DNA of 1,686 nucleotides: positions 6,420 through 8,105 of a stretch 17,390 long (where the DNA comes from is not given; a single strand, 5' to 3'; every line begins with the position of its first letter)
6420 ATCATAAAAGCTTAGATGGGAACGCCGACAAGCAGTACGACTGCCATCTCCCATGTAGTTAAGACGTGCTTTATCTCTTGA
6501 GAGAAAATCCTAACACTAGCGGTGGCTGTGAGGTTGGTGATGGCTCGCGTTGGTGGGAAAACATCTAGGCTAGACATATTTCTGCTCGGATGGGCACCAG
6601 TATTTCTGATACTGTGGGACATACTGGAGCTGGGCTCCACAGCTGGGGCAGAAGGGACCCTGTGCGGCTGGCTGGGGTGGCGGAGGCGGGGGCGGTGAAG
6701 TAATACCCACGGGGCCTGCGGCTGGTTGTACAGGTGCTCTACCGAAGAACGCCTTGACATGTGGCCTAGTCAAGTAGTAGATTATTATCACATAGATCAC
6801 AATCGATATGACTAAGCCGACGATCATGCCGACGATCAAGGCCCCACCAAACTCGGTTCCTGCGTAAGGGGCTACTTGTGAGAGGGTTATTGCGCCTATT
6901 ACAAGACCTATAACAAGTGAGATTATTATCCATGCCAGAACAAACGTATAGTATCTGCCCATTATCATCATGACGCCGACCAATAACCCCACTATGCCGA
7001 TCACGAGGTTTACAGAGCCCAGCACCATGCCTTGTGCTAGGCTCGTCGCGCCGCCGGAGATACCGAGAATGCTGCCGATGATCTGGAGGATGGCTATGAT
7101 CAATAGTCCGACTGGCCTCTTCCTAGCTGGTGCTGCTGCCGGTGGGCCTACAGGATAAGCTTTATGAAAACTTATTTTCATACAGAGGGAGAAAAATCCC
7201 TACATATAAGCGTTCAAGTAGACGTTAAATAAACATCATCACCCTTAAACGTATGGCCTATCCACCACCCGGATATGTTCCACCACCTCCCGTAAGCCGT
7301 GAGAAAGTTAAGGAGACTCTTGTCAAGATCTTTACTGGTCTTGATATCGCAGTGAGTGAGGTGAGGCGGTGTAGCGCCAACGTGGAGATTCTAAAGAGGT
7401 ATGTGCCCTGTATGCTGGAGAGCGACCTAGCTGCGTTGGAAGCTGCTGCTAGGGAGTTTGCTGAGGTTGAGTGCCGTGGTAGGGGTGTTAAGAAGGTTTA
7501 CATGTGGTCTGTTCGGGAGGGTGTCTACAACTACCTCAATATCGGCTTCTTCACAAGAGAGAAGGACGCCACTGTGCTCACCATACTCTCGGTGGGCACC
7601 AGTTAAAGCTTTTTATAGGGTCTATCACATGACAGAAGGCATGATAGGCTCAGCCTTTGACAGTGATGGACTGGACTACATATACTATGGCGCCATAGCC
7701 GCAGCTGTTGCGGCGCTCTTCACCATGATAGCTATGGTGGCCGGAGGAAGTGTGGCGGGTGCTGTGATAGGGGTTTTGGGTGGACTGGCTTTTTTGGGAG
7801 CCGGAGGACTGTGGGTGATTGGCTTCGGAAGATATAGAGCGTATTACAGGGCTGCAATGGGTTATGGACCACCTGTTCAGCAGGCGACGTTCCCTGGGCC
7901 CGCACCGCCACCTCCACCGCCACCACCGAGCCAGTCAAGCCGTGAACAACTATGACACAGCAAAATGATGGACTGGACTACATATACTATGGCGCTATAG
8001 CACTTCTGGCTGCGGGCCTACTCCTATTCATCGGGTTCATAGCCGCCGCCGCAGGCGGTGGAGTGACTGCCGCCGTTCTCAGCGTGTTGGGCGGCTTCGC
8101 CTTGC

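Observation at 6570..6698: Near-identical C-terminal Cys-rich tail behind a poly-Pro linker on two unrelated proteins 5.5 kb apart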

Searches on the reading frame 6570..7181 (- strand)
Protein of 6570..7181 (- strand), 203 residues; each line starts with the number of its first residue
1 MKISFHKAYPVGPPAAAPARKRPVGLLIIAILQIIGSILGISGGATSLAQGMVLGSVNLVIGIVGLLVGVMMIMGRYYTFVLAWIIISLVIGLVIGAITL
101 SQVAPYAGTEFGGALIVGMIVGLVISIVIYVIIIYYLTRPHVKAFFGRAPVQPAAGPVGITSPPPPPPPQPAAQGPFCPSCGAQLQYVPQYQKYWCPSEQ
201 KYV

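Call 4: search_protein_families(library=pfam, proteins=[window:6570-7181:-], max_evalue=1)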
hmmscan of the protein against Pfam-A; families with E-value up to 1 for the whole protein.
window:6570-7181:- (203 aa): 2 families
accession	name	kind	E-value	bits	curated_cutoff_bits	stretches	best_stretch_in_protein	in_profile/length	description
PF15179.11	Myc_target_1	-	0.097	13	31.1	1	114-137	24-47/193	Myc target protein 1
PF07543.17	PGA2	-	0.44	11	24.2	1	128-149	19-40/135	Protein trafficking PGA2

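Call 12: search_protein_families(library=ncbifam, proteins=[window:6573-7181:-], max_evalue=10)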
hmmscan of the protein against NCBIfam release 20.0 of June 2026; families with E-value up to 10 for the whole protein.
window:6573-7181:- (203 aa): 1 family
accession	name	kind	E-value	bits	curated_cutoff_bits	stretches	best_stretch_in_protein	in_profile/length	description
TIGR02921.1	PEP_integral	hypoth_equivalog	6.1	4.8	200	1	67-142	144-219/922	TIGR02921 family PEP-CTERM protein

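Call 39: find_homologous_proteins(query=window:6573-7181:-, max_evalue=0.01)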
Query window:6573-7181:- (203 aa): 55 proteins with E <= 0.01 among 2474 candidates.
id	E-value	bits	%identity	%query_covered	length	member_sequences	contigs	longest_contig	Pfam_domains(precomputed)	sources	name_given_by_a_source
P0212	5.1e-83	296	67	97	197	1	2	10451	-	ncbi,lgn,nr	ncbi:hypothetical protein HRbin01_01905 [archaeon HR01]|nr:hypothetical protein HRbin01_01905 [archa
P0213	2.2e-82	294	65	100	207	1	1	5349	-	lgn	-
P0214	9.4e-67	243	58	97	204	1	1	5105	-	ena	-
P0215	2.7e-62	228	54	100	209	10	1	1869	-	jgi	jgi:MFS family permease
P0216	4.0e-61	224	53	100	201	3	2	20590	-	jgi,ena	jgi:MFS family permease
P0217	4.4e-61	224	56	97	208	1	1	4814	-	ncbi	ncbi:MAG: hypothetical protein QXD32_02685 [Nitrososphaerota archaeon]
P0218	6.1e-54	201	52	97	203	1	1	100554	-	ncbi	-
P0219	4.4e-53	198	51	97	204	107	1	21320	-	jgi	jgi:MFS family permease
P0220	6.9e-52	194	49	97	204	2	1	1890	-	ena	-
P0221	9.3e-51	190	50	97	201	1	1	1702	-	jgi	jgi:hypothetical protein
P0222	1.1e-50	190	50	97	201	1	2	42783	-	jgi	jgi:hypothetical protein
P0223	4.9e-50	188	50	97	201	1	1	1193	-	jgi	-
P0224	4.9e-50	188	50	97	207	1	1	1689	-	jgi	-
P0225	7.0e-50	188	49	97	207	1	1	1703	-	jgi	-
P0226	7.3e-50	188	52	97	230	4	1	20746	-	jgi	jgi:hypothetical protein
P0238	6.2e-10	57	93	13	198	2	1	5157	PF14915.13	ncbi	ncbi:MAG: hypothetical protein QW815_03170, partial [Nitrososphaerota archaeon]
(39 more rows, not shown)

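Call 41: find_encoding_contigs(protein=P0218, flank=10000, max_places=2)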
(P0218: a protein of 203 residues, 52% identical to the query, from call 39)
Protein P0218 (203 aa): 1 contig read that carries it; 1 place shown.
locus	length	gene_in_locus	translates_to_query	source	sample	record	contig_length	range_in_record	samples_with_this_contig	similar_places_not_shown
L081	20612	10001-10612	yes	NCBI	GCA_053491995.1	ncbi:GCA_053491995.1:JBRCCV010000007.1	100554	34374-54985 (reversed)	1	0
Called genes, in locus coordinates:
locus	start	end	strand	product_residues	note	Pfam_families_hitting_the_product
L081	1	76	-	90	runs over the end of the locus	PF01206:TusA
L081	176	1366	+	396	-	PF04143:Sulf_transp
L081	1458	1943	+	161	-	-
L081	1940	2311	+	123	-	-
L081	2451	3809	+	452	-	-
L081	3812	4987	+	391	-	-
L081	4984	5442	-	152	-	PF05239:PRC (weak)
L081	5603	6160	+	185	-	PF13489:Methyltransf_23, PF08241:Methyltransf_11, PF08242:Methyltransf_12 (weak), PF01209:Ubie_methyltran (weak), PF13649:Methyltransf_25 (weak), PF13847:Methyltransf_31 (weak)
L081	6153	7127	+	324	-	PF03706:LPG_synthase_TM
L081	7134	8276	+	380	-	PF12773:DZR, PF13240:Zn_Ribbon_1 (faint), PF13367:PrsW-protease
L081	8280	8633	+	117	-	-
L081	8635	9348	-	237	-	-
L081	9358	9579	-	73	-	-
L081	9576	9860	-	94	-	-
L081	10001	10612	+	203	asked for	-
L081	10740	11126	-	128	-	PF08818:DUF1801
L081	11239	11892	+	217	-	PF01066:CDP-OH_P_transf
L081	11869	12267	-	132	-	-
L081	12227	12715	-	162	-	PF01597:GCV_H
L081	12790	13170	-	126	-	PF01984:dsDNA_bind (faint)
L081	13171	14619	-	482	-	PF01523:PmbA_TldD_1st, PF19290:PmbA_TldD_2nd (weak), PF19289:PmbA_TldD_3rd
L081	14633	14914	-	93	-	-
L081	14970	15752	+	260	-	PF01467:CTP_transf_like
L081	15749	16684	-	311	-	-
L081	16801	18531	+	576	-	PF04055:Radical_SAM (weak)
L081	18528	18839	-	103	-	-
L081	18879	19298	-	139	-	PF01726:LexA_DNA_bind (weak), PF09339:HTH_IclR (weak)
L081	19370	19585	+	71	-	-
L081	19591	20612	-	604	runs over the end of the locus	PF08915:tRNA-Thr_ED, PF00587:tRNA-synt_2b, PF03129:HGTP_anticodon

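Call 42: find_encoding_contigs(protein=P0216, flank=10000, max_places=2)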
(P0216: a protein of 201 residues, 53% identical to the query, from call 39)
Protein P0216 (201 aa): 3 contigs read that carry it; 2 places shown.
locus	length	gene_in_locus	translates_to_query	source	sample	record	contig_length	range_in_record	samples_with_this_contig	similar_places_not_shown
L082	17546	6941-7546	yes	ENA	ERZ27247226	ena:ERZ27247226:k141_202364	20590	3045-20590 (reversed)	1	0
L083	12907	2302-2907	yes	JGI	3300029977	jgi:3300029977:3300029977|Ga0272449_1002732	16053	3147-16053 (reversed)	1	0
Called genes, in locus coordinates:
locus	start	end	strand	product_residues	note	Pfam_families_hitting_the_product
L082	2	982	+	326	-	?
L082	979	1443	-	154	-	-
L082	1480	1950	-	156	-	PF04314:LpqE-like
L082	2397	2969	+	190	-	PF13489:Methyltransf_23, PF13847:Methyltransf_31 (faint), PF08241:Methyltransf_11, PF08242:Methyltransf_12 (weak), PF01209:Ubie_methyltran (weak), PF13649:Methyltransf_25 (weak)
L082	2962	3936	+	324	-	-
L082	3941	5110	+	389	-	PF12773:DZR (weak), PF13367:PrsW-protease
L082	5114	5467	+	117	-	-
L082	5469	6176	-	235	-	-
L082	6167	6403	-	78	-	-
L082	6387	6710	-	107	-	-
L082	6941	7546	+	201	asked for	-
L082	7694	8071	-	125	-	PF08818:DUF1801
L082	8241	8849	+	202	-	PF01066:CDP-OH_P_transf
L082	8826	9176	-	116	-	-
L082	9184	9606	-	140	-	PF01597:GCV_H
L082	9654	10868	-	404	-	-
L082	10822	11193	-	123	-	PF01984:dsDNA_bind (weak)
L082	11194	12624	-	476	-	PF01523:PmbA_TldD_1st, PF19290:PmbA_TldD_2nd, PF19289:PmbA_TldD_3rd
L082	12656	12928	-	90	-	-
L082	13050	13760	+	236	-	PF01467:CTP_transf_like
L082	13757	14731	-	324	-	-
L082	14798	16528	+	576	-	PF04055:Radical_SAM (weak)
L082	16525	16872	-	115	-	-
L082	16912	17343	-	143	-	PF09339:HTH_IclR (weak), PF01726:LexA_DNA_bind (weak)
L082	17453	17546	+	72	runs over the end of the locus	-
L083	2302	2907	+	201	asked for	-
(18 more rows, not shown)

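Call 56: predict_structure(alignment_id=A5)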
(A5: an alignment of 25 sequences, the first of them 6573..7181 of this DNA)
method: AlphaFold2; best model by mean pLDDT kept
length: 203 residues; sequences in the alignment: 25
mean_pLDDT: 67.4   pTM: 0.40
mean pLDDT of the five models: 67.4, 66.0, 65.8, 64.9, 62.1
residues with pLDDT >= 90: 0; 70-90: 121; 50-70: 46; < 50: 36
segments of 3 or more residues with pLDDT < 50: 1-13, 154-173
pLDDT, mean of each block of 10 residues (from residue 1): 41 51 69 78 74 70 72 67 73 75 79 79 81 80 60 46 41 62 75 75 70
secondary structure, 60 per line:
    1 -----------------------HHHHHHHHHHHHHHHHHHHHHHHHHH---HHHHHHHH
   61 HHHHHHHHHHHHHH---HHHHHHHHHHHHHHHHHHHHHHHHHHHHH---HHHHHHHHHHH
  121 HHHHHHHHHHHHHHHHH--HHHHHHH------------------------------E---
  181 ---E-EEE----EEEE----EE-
elements in order: H24-49 H53-74 H78-106 H110-137 H140-146 E186-188 E193-196

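Call 94: fold_search(model_id=the predicted structure, library=pdb)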
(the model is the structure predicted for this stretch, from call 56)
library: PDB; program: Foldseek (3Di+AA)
matches with E <= 10: 102; with E <= 0.001: 0
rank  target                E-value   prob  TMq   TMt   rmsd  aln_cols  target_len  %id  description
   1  9l79_R                9.4e-01  0.51  0.31  0.25   9.2       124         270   18  Structure of GPR119-Gs complex bound to AR231453 (released 2025-12-31)
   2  6ei0_N                1.2e+00  0.30  0.24  0.35   7.7       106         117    9  Cytosolic copper storage protein Csp from Streptomyces lividans: apo form (released 2018-10-10)
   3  6q6b_B                1.6e+00  0.35  0.26  0.38   6.4       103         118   10  Structure of the copper storage protein, Ccsp, from Streptomyces lividans loaded with 10 copper equivalents (released 2019-07-10)
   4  6ei0_G                1.7e+00  0.23  0.24  0.35   7.2       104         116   10  Cytosolic copper storage protein Csp from Streptomyces lividans: apo form (released 2018-10-10)
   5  1z6o_M                2.0e+00  0.15  0.25  0.27  20.7       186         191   10  Crystal Structure of Trichoplusia ni secreted ferritin (released 2005-05-24)
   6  8oej_D                2.1e+00  0.85  0.13  0.09   1.5        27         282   22  Extended RPA-DNA nucleoprotein filament (released 2023-05-10)
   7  8oej_A                2.1e+00  0.85  0.13  0.09   1.5        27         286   22  Extended RPA-DNA nucleoprotein filament (released 2023-05-10)
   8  8aas_A                2.5e+00  0.82  0.13  0.15   1.5        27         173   22  Crystal structure of the Pyrococcus abyssi RPA trimerization core bound to poly-dT20 ssDNA (released 2023-05-03)
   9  6q58_A                2.5e+00  0.25  0.26  0.38   6.4       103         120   10  Copper loading to a cytosolic copper storage protein from Streptomyces lividans (five coppers) (released 2019-07-10)
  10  6qvh                  2.5e+00  0.15  0.23  0.32   9.4       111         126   10  Streptomyces lividans Ccsp mutant - H113A (released 2019-07-10)
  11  5nqm                  2.5e+00  0.13  0.20  0.29   8.4       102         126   11  CU(I)-CSP3 (COPPER STORAGE PROTEIN 3) FROM METHYLOSINUS (released 2017-05-31)
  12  9ngm_A                2.5e+00  0.06  0.17  0.07  22.3       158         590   14  CryoEM structure of human ABCD3 (released 2025-12-17)
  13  8zf6_R                2.6e+00  0.69  0.21  0.16   2.5        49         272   20  Cryo-EM structure of the xGPR4-Gs complex in pH6.7 (released 2025-02-26)
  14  9m8v_A                2.6e+00  0.07  0.18  0.17  10.6       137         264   18  dimer-GPR3-Gs complex (released 2025-09-24)
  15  8yq6_E                2.9e+00  0.13  0.19  0.19  15.8       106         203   19  Cryo-EM structure of a de novo designed voltage-gated anion channel (dVGAC) (released 2025-09-24)
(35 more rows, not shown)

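Call 98: search_protein_families(library=pfam, proteins=[P0238], max_evalue=0.001)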
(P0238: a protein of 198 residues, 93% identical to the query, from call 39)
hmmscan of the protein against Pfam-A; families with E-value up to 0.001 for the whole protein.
P0238 (198 aa): 13 families
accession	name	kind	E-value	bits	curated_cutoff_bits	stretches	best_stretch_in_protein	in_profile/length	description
PF10473.14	CENP-F_leu_zip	-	4.8e-05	23.9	34.5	1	37-123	30-116/140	Leucine-rich repeats of kinetochore protein Cenp-F/LEK1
PF05911.16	FPP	-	5.4e-05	22.1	40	1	32-123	693-784/871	Filament-like plant protein, long coiled-coil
PF11559.13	ADIP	-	0.00013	22.5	34.3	1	33-117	54-138/151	Afadin- and alpha -actinin-Binding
PF12329.13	TMF_DNA_bd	-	0.00013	22.3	35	0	39-100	13-74/74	TATA element modulatory factor 1 DNA binding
PF25450.1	Rab11-FIP3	-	0.00017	22.3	31.9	1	34-100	57-123/125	Rab11-FIP3-like domain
PF06785.16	UPF0242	-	0.0002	21.9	33.5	1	24-117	61-148/194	Uncharacterised protein family (UPF0242) N-terminus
PF09762.14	CCDC93_CC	-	0.00034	20.2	30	1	41-124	132-220/429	CCDC93 coiled-coil domain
PF19745.5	FUT8_N_cat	-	0.00051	19.4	27.6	1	41-133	32-124/499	Alpha-(1,6)-fucosyltransferase N- and catalytic domains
PF14915.12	CCDC144C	-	0.00057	19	35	1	29-116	175-262/534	CCDC144C protein coiled-coil region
PF15035.11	Rootletin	-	0.00067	20.2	36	0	42-116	59-133/188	Ciliary rootlet component, centrosome cohesion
PF25526.1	LIP-1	-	0.00082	19.2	34.1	0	38-117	3-82/250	Liprin-alpha-like coiled coil domain 2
PF24627.1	PUMA_CC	-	0.00088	19.7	30.1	0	46-112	2-68/74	PUMA coiled-coil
PF11932.13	DUF3450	-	0.0009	19.1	32.6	1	31-97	30-96/241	Protein of unknown function (DUF3450)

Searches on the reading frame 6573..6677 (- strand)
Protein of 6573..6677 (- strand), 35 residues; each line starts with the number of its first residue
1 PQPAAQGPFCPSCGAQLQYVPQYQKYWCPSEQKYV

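Call 11: search_protein_families(library=pfam, proteins=[window:6573-6677:-], max_evalue=10)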
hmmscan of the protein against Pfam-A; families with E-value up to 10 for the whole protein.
seq(35 aa): 8 families
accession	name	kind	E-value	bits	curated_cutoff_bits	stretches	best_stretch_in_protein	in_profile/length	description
PF13240.11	Zn_Ribbon_1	-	0.027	14.7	25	1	9-17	15-23/23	zinc-ribbon domain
PF07191.17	Zn_ribbon_6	-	0.034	14.6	25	1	7-30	29-54/67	Double zinc ribbon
PF07754.17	HVO_2753_ZBP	-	0.047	13.9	33.2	1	10-29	1-20/46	Small zinc finger protein HVO_2753-like, Zn-binding pocket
PF03119.21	DNA_ligase_ZBD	-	0.068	13.5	25.8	1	10-22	2-14/27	NAD-dependent DNA ligase C4 zinc finger domain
PF25165.1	DUF7828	-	0.073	13.2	25.7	1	7-26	27-46/87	Domain of unknown function (DUF7828)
PF13248.11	Zn_ribbon_3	-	0.074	13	27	1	6-16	15-25/26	zinc-ribbon domain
PF16919.11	PknG_rubred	-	0.12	12.8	28.5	1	3-22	54-73/74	Protein kinase G rubredoxin domain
PF24485.1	zf-C2H2_DHX34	-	0.17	12.3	27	1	9-18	3-12/25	DHX34-like, C2H2-type zinc finger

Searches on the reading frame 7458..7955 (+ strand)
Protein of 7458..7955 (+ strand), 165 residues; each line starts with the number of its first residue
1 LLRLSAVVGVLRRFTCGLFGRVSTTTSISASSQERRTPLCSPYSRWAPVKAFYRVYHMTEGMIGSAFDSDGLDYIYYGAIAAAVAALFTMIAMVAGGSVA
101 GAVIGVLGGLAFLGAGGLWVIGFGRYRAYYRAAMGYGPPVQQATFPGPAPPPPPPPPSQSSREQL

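Call 4: search_protein_families(library=pfam, proteins=[window:7458-7955:+], max_evalue=1)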
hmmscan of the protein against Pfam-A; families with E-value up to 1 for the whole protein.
window:7458-7955:+ (165 aa): 2 families
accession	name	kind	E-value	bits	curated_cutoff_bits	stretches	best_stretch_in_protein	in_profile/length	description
PF25587.1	Rv2743c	-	0.16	12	27.7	1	81-160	38-103/237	Rv2743c family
PF21724.2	DUF6861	-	0.38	10.6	28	1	57-118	10-67/194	Family of unknown function (DUF6861)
